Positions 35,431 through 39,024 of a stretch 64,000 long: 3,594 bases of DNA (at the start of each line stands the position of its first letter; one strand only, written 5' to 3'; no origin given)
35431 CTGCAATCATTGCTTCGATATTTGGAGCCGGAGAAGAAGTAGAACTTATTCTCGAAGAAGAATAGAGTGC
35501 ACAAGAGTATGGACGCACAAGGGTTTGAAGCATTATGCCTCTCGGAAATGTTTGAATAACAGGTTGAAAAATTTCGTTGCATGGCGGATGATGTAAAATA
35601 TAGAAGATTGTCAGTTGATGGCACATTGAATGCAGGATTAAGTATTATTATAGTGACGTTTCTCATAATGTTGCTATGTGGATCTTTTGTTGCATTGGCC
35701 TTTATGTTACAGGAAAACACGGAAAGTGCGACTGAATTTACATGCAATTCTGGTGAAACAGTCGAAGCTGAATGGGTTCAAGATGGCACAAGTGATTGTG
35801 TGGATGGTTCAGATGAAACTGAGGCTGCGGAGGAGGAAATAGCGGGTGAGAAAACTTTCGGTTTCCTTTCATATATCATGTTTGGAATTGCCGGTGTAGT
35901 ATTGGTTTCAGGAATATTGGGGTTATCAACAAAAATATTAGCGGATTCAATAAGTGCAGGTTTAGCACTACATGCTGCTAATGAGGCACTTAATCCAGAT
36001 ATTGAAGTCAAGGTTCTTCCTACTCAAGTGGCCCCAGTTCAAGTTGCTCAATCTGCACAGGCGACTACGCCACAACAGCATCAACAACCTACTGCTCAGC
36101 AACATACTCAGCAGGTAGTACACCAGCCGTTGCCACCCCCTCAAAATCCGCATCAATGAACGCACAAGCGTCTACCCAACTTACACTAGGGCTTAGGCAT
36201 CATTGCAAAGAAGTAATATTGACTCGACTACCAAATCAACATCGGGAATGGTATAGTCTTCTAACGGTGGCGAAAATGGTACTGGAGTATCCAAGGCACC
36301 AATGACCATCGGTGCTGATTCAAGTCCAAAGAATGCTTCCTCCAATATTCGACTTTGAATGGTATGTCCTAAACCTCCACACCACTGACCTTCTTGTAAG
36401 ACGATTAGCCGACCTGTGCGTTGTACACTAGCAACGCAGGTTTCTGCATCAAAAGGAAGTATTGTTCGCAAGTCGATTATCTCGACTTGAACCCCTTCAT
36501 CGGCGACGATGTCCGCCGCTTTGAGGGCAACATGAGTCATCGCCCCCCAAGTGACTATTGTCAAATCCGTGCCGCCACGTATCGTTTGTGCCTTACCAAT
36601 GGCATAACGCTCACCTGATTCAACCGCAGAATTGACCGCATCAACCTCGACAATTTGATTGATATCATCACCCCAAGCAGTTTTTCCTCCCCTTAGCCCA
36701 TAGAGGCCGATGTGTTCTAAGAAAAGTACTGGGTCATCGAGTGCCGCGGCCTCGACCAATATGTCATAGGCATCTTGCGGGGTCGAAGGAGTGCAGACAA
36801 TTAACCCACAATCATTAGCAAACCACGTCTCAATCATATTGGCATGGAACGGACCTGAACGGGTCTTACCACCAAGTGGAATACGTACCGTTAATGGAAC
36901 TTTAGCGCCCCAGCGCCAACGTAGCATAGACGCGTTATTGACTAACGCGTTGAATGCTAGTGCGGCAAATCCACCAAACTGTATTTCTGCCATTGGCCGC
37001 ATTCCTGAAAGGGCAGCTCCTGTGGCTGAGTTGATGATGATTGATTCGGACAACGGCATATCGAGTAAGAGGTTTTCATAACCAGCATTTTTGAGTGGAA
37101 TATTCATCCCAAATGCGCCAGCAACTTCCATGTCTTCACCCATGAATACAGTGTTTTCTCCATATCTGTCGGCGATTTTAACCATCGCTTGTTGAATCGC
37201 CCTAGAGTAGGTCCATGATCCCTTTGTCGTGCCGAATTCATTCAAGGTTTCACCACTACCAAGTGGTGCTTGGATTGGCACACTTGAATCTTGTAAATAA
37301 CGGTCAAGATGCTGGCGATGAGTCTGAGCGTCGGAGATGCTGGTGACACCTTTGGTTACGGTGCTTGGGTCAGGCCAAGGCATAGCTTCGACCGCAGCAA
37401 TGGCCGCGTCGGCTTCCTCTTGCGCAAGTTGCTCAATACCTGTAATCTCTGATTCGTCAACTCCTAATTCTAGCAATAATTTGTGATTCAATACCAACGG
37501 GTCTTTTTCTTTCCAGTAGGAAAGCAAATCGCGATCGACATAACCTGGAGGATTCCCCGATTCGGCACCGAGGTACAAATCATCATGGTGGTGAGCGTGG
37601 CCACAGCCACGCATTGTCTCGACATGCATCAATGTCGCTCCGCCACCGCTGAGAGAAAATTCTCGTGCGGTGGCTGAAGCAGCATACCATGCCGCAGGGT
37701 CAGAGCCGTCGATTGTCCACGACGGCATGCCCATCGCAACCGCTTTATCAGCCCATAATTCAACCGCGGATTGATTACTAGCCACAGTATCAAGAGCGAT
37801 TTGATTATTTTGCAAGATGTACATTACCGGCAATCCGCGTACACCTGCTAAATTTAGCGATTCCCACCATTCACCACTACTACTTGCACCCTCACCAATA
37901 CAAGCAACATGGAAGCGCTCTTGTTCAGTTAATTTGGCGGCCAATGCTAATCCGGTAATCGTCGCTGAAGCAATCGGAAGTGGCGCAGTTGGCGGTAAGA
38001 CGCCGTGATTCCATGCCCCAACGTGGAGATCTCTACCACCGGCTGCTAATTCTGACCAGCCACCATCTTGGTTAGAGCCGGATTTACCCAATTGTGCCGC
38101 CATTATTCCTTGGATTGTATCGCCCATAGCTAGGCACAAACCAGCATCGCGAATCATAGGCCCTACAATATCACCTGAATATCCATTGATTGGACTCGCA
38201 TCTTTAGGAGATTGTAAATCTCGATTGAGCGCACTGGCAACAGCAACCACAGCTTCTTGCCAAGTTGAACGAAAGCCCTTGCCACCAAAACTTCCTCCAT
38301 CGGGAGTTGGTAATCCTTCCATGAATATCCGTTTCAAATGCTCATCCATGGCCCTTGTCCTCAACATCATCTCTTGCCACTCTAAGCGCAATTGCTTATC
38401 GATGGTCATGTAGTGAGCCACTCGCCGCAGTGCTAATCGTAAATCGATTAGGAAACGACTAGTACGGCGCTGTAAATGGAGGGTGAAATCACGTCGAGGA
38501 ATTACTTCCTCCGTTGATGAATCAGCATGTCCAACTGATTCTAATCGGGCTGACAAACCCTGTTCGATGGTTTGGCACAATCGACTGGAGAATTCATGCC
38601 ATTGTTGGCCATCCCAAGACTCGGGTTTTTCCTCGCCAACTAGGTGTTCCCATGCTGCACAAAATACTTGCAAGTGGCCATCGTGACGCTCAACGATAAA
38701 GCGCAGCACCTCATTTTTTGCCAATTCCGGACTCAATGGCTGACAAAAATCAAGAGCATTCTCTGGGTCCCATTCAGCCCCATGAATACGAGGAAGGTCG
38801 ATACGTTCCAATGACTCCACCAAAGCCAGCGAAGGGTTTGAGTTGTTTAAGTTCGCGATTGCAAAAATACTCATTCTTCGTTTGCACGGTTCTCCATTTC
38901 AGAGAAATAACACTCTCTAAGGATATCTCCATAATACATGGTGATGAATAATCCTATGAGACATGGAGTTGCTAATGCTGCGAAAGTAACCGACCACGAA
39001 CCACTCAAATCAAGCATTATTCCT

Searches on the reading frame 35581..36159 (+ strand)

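Call 75: search_protein_families(library=pfam, proteins=[window:35581-36159:+], max_evalue=0.001)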
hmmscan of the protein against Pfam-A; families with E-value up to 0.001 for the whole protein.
window:35581-36159:+ (192 aa): 1 family
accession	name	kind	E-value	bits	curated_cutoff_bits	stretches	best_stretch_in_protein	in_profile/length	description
PF00057.23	Ldl_recept_a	-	1.3e-08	35.4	24.1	1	50-80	5-35/37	Low-density lipoprotein receptor domain class A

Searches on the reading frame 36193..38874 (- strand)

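Call 75: search_protein_families(library=pfam, proteins=[window:36193-38874:-], max_evalue=0.001)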
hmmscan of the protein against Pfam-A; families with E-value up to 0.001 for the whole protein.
window:36193-38874:- (893 aa): 4 families
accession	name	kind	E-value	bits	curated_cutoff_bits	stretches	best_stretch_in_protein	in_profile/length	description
PF00676.26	E1_dh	-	5.3e-38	131.1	22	1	234-503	46-299/300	Dehydrogenase E1 component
PF02780.25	Transketolase_C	-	4.7e-32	110.9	25.9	1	760-880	1-122/124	Transketolase, C-terminal domain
PF02779.29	Transket_pyr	-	1.3e-18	67.7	27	1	555-725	4-172/174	Transketolase, pyrimidine binding domain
PF13292.11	DXP_synthase_N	-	2e-05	24.5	21.2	1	306-362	120-176/274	1-deoxy-D-xylulose-5-phosphate synthase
